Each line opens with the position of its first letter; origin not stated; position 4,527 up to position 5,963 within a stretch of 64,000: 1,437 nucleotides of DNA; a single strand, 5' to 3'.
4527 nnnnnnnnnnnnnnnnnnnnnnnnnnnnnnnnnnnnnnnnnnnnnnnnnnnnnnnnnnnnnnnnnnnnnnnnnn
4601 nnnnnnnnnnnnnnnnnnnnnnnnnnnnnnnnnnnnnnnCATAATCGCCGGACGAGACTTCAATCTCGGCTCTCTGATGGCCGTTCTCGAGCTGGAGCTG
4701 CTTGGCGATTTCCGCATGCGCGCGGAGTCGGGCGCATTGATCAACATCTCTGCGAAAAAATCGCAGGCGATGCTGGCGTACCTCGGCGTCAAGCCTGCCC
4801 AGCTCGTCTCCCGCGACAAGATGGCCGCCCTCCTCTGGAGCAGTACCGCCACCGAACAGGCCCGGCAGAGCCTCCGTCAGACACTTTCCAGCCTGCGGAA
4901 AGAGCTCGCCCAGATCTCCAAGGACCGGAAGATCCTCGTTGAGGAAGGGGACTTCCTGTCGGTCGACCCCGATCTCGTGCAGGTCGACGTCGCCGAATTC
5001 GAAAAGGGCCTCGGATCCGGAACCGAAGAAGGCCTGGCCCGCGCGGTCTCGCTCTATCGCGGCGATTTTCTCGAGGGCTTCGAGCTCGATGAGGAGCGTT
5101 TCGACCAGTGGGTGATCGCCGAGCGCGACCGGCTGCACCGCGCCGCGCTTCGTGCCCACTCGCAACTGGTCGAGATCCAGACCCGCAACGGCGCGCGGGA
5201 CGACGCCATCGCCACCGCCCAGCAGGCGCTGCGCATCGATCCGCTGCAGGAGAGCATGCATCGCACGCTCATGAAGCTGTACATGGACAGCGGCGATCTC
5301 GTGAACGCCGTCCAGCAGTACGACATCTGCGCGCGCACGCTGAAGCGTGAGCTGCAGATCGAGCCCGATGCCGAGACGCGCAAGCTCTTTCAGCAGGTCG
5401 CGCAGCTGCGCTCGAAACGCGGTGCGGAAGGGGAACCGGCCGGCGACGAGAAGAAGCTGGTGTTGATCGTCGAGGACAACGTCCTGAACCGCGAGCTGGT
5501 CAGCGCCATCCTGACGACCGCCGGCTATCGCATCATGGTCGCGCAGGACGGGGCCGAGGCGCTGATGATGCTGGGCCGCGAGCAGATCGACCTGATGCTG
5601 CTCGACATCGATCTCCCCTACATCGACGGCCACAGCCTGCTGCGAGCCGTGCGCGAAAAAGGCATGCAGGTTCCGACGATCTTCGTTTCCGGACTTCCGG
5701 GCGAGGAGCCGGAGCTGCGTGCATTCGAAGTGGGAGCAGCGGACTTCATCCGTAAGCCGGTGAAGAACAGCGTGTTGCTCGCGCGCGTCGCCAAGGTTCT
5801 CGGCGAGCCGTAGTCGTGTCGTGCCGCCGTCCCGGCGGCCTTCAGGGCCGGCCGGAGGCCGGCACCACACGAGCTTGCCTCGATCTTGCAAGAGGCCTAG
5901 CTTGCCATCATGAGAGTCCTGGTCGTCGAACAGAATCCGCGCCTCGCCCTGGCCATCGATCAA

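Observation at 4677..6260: SARP (wHTH-BTAD) regulator fused to a C-terminal receiver, followed by an orphan atypical receiver and preceded by a patatin lipase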

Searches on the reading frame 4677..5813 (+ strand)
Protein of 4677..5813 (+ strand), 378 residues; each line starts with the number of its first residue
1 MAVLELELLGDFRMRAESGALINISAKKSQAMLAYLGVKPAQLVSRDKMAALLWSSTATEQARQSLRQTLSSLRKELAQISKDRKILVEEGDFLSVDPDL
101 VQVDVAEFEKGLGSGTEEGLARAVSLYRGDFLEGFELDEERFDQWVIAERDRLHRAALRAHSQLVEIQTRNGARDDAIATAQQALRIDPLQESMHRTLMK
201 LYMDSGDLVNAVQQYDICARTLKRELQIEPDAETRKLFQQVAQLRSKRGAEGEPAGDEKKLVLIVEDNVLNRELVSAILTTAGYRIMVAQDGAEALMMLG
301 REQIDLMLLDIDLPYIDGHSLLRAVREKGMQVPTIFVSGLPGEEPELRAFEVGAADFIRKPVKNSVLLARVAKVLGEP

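Call 4: search_protein_families(library=pfam, proteins=[window:4677-5813:+], max_evalue=0.01)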
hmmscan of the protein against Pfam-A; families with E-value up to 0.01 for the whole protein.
window:4677-5813:+ (378 aa): 4 families
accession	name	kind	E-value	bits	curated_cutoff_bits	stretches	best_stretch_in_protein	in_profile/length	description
PF00072.30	Response_reg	-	5.5e-26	91.4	30.2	1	262-371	1-110/111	Response regulator receiver domain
PF03704.23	BTAD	-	2.8e-24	86.6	22.1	1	110-241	19-145/146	Bacterial transcriptional activator domain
PF00486.34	Trans_reg_C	-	3.7e-05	24.2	26.2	1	27-86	8-67/77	Transcriptional regulatory protein, C terminal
PF13428.12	TPR_14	-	0.0037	18.3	23.5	0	159-198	2-41/44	Tetratricopeptide repeat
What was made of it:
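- Checked: Pfam (call 4) on 4677-5813(+) gives Trans_reg_C at aa 27-86 (24.2 bits, just under the 26.2 cut-off), BTAD at aa 110-241 (E 2.8e-24) and Response_reg at aa 262-371 (E 5.5e-26), in that order.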

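Call 5: search_protein_families(library=ncbifam, proteins=[window:4677-5813:+], max_evalue=0.01)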
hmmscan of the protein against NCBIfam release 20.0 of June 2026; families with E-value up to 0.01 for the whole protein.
window:4677-5813:+ (378 aa): 103 families (the best 25 are shown)
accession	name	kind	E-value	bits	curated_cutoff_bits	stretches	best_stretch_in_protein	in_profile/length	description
NF041733.1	resp_reg_CseB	equivalog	4.2e-21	75.4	350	1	262-375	3-115/228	two-component system response regulator CseB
NF007135.0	PRK09581.1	equivalog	6.5e-21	74.7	474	1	262-372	5-117/457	PleD family two-component system response regulator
NF008099.0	PRK10841.1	equivalog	1.2e-20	73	920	1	253-369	818-934/949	two-component system sensor histidine kinase RcsC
NF008034.0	PRK10766.1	equivalog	4.2e-20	72.2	275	1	260-375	3-117/231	two-component system response regulator TorR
TIGR01387.1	cztR_silR_copR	subfamily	4.5e-20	72.2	279.2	1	262-375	1-114/218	heavy metal response regulator transcription factor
NF045944.1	ResRegRpaBCyano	equivalog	4.6e-20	72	330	1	263-375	1-112/229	response regulator transcription factor RpaB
TIGR02154.1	PhoB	equivalog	8.1e-20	71.1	296.2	1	260-375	3-120/226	phosphate regulon transcriptional regulator PhoB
NF007005.1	PRK09468.1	equivalog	7.6e-19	68.1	331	1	258-375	2-119/237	osmolarity response regulator transcription factor OmpR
NF053854.1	RespRegPhoBBctds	equivalog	2.2e-18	66.5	270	1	262-375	1-115/225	two-component system response regulator PhoB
NF033120.0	vanR_FM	exception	2.3e-18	66.7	460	1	262-372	6-115/231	vancomycin resistance response regulator transcription factor, VanR-F/VanR-M family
NF007969.0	PRK10693.1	equivalog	3.9e-18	65.6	329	1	260-365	8-113/337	two-component system response regulator RssB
NF040689.1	MtrAB_MtrA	equivalog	1.5e-17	63.7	300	1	262-372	1-110/219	MtrAB system response regulator MtrA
NF040534.1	resp_reg_YycF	equivalog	2.1e-17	63.1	340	1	261-372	2-112/231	response regulator YycF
NF008296.0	PRK11083.1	equivalog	2.7e-17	62.9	273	1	259-375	3-118/228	two-component system response regulator CreB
NF000402.1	vanR-B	exception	2.9e-17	62.9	480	1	262-375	5-117/219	vancomycin resistance response regulator transcription factor VanR-B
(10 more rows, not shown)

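Call 6: find_homologous_proteins(query=window:4677-5813:+, max_evalue=0.00001)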
Query window:4677-5813:+ (378 aa): 1366 proteins with E <= 0.00001 among 8000 candidates; the best 120 are listed.
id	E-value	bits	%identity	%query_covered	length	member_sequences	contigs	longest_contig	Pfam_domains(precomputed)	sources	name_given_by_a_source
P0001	3.9e-235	797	100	100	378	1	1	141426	PF03704.24,PF00072.31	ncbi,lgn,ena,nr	ncbi:MAG TPA: response regulator [Thermoanaerobaculia bacterium]|nr:response regulator [Thermoanaero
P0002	2.8e-218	742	92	100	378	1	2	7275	PF03704.24,PF00072.31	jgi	jgi:DNA-binding SARP family transcriptional activator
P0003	3.0e-218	742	92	100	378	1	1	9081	PF03704.24,PF00072.31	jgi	jgi:DNA-binding SARP family transcriptional activator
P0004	6.7e-217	737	92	100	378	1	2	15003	PF03704.24,PF00072.31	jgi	jgi:DNA-binding SARP family transcriptional activator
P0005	1.2e-215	733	91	100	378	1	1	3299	PF03704.24,PF00072.31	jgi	jgi:DNA-binding SARP family transcriptional activator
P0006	1.1e-211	720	90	100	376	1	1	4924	PF03704.24,PF00072.31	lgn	-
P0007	6.1e-211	718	89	100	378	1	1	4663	PF03704.24,PF00072.31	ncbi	-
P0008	9.5e-204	694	86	99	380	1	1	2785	PF03704.24,PF00072.31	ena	-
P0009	7.5e-203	691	87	99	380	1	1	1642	PF03704.24,PF00072.31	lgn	-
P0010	1.1e-202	691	86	99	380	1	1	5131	PF03704.24,PF00072.31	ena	-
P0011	1.2e-202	690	86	99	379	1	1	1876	PF03704.24,PF00072.31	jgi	jgi:DNA-binding SARP family transcriptional activator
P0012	1.3e-202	690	85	99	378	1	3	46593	PF03704.24,PF00072.31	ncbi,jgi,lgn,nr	ncbi:MAG TPA: response regulator [Thermoanaerobaculia bacterium]|jgi:DNA-binding SARP family transcr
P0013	1.4e-202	690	86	99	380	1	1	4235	PF03704.24,PF00072.31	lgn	-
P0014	2.2e-202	690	86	99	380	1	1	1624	PF03704.24,PF00072.31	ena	-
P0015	2.5e-202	689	86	99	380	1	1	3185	PF03704.24,PF00072.31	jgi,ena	jgi:DNA-binding SARP family transcriptional activator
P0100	3.5e-180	617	77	99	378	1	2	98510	PF03704.24,PF00486.35,PF00072.31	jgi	jgi:DNA-binding SARP family transcriptional activator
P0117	1.0e-171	589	74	99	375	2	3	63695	PF03704.24,PF00486.35,PF00072.31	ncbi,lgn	-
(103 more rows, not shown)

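Call 8: find_encoding_contigs(protein=P0100, flank=8000, max_places=3)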
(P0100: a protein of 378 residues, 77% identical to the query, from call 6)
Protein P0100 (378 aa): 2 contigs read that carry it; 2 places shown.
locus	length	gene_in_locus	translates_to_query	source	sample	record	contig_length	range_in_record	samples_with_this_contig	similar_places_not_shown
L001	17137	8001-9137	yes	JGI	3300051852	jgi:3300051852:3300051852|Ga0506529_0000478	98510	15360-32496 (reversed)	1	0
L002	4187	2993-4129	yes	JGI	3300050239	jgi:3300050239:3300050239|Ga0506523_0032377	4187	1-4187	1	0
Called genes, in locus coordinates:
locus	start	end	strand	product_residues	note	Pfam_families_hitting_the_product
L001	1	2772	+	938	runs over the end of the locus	PF00675:Peptidase_M16, PF05193:Peptidase_M16_C, PF00675:Peptidase_M16 (weak), PF05193:Peptidase_M16_C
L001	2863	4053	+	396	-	-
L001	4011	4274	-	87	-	-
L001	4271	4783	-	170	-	PF01625:PMSR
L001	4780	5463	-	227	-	PF04337:DUF480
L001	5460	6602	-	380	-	PF01266:DAO, PF13450:NAD_binding_8 (weak)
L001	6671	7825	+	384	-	PF01734:Patatin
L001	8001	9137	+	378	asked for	PF00486:Trans_reg_C (faint), PF03704:BTAD, PF00072:Response_reg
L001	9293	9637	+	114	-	PF00072:Response_reg (weak)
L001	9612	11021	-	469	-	PF00282:Pyridoxal_deC, PF00266:Aminotran_5, PF01212:Beta_elim_lyase (weak)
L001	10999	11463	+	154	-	PF00583:Acetyltransf_1, PF13673:Acetyltransf_10, PF13508:Acetyltransf_7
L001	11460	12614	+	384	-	PF04551:GcpE, PF26540:GcpE_C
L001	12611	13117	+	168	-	PF01252:Peptidase_A8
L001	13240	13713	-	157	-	PF00581:Rhodanese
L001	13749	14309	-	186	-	PF14117:DUF4287, PF18899:DUF5655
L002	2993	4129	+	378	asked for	PF00486:Trans_reg_C (faint), PF03704:BTAD, PF00072:Response_reg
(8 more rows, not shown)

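Call 9: find_encoding_contigs(protein=P0117, flank=8000, max_places=3)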
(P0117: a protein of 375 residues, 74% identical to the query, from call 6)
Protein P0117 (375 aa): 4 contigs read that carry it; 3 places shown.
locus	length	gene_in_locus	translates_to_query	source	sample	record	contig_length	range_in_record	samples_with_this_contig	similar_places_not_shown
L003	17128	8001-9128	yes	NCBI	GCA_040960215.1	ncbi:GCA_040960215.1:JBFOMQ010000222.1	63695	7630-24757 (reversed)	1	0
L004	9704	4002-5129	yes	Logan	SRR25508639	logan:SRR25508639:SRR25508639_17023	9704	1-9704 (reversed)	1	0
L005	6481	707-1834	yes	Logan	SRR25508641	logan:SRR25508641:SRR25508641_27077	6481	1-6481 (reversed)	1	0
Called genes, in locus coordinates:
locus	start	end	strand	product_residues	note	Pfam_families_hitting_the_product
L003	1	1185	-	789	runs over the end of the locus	PF00069:Pkinase, PF01636:APH (faint), PF07714:PK_Tyr_Ser-Thr, PF03109:ABC1 (weak), PF13432:TPR_16 (faint), PF13428:TPR_14 (faint), PF14559:TPR_19 (faint), PF13424:TPR_12 (weak), +7 more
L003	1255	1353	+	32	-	-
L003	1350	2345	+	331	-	PF00089:Trypsin (weak), PF13365:Trypsin_2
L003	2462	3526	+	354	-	PF00089:Trypsin, PF13365:Trypsin_2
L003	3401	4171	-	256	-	-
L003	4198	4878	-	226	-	PF04337:DUF480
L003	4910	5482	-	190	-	PF05685:Uma2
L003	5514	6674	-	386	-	PF01266:DAO, PF13450:NAD_binding_8 (weak)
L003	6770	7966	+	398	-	PF01734:Patatin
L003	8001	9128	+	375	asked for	PF00486:Trans_reg_C (faint), PF03704:BTAD, PF00072:Response_reg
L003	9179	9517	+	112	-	PF00072:Response_reg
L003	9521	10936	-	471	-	PF00282:Pyridoxal_deC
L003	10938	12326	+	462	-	PF00392:GntR, PF00155:Aminotran_1_2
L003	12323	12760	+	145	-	PF00583:Acetyltransf_1, PF13673:Acetyltransf_10, PF13508:Acetyltransf_7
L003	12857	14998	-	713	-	-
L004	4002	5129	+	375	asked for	PF00486:Trans_reg_C (faint), PF03704:BTAD, PF00072:Response_reg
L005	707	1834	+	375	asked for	PF00486:Trans_reg_C (faint), PF03704:BTAD, PF00072:Response_reg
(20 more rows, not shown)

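Call 12: find_encoding_contigs(protein=P0001, flank=10000, max_places=2)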
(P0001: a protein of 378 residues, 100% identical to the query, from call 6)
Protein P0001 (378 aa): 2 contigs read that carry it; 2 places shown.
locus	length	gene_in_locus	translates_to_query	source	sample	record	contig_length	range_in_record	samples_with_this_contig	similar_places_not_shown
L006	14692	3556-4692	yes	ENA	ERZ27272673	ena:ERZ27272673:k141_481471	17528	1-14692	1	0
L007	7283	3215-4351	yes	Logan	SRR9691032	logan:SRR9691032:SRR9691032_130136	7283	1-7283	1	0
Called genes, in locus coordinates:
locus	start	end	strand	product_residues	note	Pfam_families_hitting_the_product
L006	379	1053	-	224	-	PF04337:DUF480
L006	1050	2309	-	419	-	PF01266:DAO, PF13450:NAD_binding_8 (weak)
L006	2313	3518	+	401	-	PF01734:Patatin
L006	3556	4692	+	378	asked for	PF03704:BTAD, PF00072:Response_reg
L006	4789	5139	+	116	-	PF00072:Response_reg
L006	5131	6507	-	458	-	PF00282:Pyridoxal_deC, PF00266:Aminotran_5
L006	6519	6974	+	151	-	PF13673:Acetyltransf_10, PF00583:Acetyltransf_1, PF13508:Acetyltransf_7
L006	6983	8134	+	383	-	PF04551:GcpE, PF26540:GcpE_C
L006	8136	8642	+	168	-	PF01252:Peptidase_A8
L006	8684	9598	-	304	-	PF01145:Band_7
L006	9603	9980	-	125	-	PF00392:GntR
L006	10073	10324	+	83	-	PF04226:Transgly_assoc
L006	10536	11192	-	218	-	PF01144:CoA_trans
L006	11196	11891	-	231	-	PF01144:CoA_trans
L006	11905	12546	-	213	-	PF13620:CarboxypepD_reg, PF13715:CarbopepD_reg_2 (faint)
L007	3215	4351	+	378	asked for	PF03704:BTAD, PF00072:Response_reg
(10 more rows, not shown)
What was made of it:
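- Checked: The same protein sequence is present in independent NCBI, ENA and Logan assemblies (calls 6, 12).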

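Call 26: search_protein_representatives(protein=window:4677-5813:+)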
Query: 378 residues. Proteins with E-value up to 0.001 (for the whole library): 713233; up to 1e-10: 108148; up to 1e-30: 1835. The best 150 are listed.
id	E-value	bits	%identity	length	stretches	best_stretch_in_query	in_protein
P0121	2.6e-139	480.5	59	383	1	1-375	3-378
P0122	3.8e-99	348.5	65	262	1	1-254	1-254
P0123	8.9e-97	340.7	47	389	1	2-376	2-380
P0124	2.9e-94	332.4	46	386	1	1-375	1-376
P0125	4.8e-88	312.0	44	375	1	2-376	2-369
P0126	7.4e-82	291.6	44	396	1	3-376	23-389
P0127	1.0e-79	284.6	40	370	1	4-377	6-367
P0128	9.5e-77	274.9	42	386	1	3-375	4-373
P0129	7.4e-75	268.6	40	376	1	4-377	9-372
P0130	1.6e-73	264.2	42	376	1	1-375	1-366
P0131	2.8e-73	263.5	62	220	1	170-376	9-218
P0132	7.7e-73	262.0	39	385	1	3-375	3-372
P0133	4.8e-72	259.4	40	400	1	4-375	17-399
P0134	1.9e-71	257.5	42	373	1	5-375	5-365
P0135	1.1e-70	254.9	40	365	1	4-375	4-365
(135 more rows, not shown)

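Call 32: find_related_loci(query=A3, collection=genome_contigs, flank=10000)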
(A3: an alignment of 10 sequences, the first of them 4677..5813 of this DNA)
Query A3 (378 aa) in genome_contigs; peptide patterns used: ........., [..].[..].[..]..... (x = any residue, [..] = any of these).
593 stretches matched a pattern; 542 encode a relative of the query (tblastn E <= 1e-3); the best 80 are kept; 80 distinct loci.
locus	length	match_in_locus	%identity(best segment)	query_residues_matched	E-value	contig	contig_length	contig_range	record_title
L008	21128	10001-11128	87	1-375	0e+0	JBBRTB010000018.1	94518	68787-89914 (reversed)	MAG: Thermoanaerobaculia bacterium isolate La2_metabat2.171 La2_metabat2.171_K_963992L94518_cov_39.2764, whole genome sh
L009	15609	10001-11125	85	1-375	0e+0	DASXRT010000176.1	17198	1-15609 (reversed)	MAG TPA_asm: Thermoanaerobaculia bacterium isolate SMAG_U4647 k141_485210, whole genome shotgun sequence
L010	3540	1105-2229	84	1-375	0e+0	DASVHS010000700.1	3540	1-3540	MAG TPA_asm: Thermoanaerobaculia bacterium isolate SMAG_U2973 k141_525620, whole genome shotgun sequence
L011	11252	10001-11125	85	1-375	0e+0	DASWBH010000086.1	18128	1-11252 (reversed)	MAG TPA_asm: Thermoanaerobaculia bacterium isolate SMAG_U2677 k141_203097, whole genome shotgun sequence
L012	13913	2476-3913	79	1-376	0e+0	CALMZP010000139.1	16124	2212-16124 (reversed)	MAG TPA_asm: uncultured Acidobacteria bacterium isolate SRR6670122_bin.76_CONCOCT_v1.1_MAG genome assembly, contig: ERZ5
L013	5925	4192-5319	80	1-375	0e+0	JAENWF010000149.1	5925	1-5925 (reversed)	MAG: Thermoanaerobaculia bacterium isolate 3_4_m_bin3 c_000002634357, whole genome shotgun sequence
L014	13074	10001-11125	76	1-375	0e+0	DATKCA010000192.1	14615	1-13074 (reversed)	MAG TPA_asm: Thermoanaerobaculia bacterium isolate SMAG_U14434 k141_935871, whole genome shotgun sequence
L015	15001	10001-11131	77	1-375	0e+0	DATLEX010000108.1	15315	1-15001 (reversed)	MAG TPA_asm: Thermoanaerobaculia bacterium isolate SMAG_U14387 k141_314035, whole genome shotgun sequence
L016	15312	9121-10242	72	1-375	0e+0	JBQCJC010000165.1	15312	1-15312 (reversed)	MAG: Thermoanaerobaculia bacterium isolate bin917 k141_2915011, whole genome shotgun sequence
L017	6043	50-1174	73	1-375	0e+0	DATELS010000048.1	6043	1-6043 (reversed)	MAG TPA_asm: Thermoanaerobaculia bacterium isolate SMAG_U8922 k141_1306882, whole genome shotgun sequence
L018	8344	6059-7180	71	1-375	0e+0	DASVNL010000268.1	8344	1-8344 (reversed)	MAG TPA_asm: Thermoanaerobaculia bacterium isolate SMAG_U3126 k141_813991, whole genome shotgun sequence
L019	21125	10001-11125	72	1-375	0e+0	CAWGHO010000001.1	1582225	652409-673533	MAG: uncultured Acidobacteriota bacterium isolate MFD02840.bin.1.19 genome assembly, contig: contig_2140, whole genome s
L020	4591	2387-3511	73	1-375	0e+0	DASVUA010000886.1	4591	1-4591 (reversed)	MAG TPA_asm: Thermoanaerobaculia bacterium isolate SMAG_U3305 k141_654620, whole genome shotgun sequence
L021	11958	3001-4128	70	3-377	0e+0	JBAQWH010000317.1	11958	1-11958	MAG: Thermoanaerobaculia bacterium isolate MFD12012_ilm_asm_bin17 k127_103075, whole genome shotgun sequence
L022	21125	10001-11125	72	1-375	0e+0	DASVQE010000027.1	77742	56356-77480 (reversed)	MAG TPA_asm: Thermoanaerobaculia bacterium isolate SMAG_U3198 k141_118676, whole genome shotgun sequence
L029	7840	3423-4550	71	1-375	2e-177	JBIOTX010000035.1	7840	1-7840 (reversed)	MAG: Thermoanaerobaculia bacterium isolate MAG149 k127_1252653, whole genome shotgun sequence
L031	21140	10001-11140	70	1-378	1e-176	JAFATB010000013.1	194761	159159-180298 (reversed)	MAG: Acidobacteriota bacterium isolate CP_BM_ER_R9_1 BM_ER_R9_k147_2565766, whole genome shotgun sequence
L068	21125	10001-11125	65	1-374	1e-163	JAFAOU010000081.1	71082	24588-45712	MAG: Acidobacteriota bacterium isolate CP_BM_ER_20 BM_ER_k147_3036194, whole genome shotgun sequence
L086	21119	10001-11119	62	1-375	1e-157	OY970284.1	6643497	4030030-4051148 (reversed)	MAG: Thermoanaerobaculia bacterium isolate MFD05513.bin.1.42 genome assembly, chromosome: 1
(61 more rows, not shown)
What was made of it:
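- The protein is under clear purifying selection: orthologs of 375-386 aa at 62-87% identity occur in 80 species-level genomes (call 32), and there are more than 120 homologs at 71% identity or more (call 6).
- Tried and rejected: A 10-sequence alignment worked, but the 80 loci kept were all orthologs (call 32).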

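Call 35: search_solved_structures(query=window:4677-5813:+, max_evalue=0.00001)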
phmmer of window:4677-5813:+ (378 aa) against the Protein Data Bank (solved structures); distinct sequences matched with E-value up to 0.00001: 220 (the best 60 are shown).
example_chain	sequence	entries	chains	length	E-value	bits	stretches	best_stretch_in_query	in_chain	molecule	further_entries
9g85_A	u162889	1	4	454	1.2e-19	74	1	262-373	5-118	Response regulator PleD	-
2wb4_A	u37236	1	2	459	1.2e-19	73.9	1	262-373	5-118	DIGUANYLATE CYCLASE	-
9g86_A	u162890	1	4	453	1.3e-19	73.9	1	262-373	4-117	Response regulator PleD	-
1w25_A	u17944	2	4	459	1.3e-19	73.8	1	262-373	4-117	STALKED-CELL DIFFERENTIATION CONTROLLING PROTEIN | RESPONSE REGULATOR PLED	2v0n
9xzo_A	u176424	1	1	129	2.1e-18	69.8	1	262-377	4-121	De novo protein M1X0B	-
2ayz_A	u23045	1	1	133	2.1e-16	63.3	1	258-367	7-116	Sensor kinase protein rcsC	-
2ayx_A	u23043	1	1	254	8.4e-16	61.3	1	257-367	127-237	Sensor kinase protein rcsC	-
1kgs_A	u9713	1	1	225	1.3e-15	60.7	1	262-374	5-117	DNA BINDING RESPONSE REGULATOR D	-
7c1j_A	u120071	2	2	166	2e-15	60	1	261-369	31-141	Histidine kinase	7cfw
4ja2_A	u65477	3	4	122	3.4e-15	59.3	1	260-376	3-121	Response regulator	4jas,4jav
8fk2_A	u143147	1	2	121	4.8e-15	58.8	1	260-372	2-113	Putative response regulator CovR VicR-like protein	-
1nxo_A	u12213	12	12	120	5.2e-15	58.7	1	260-375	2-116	DNA-binding response regulator | Response regulator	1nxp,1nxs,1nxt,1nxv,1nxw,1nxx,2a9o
5x5j_A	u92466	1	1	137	6e-15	58.5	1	258-375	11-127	AdeR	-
6azr_B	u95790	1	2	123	6.2e-15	58.4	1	260-376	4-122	Chemotaxis regulator-transmits chemoreceptor signals to flagelllar motor components CheY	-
3dge_C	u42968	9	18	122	6.4e-15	58.4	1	260-376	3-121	Response regulator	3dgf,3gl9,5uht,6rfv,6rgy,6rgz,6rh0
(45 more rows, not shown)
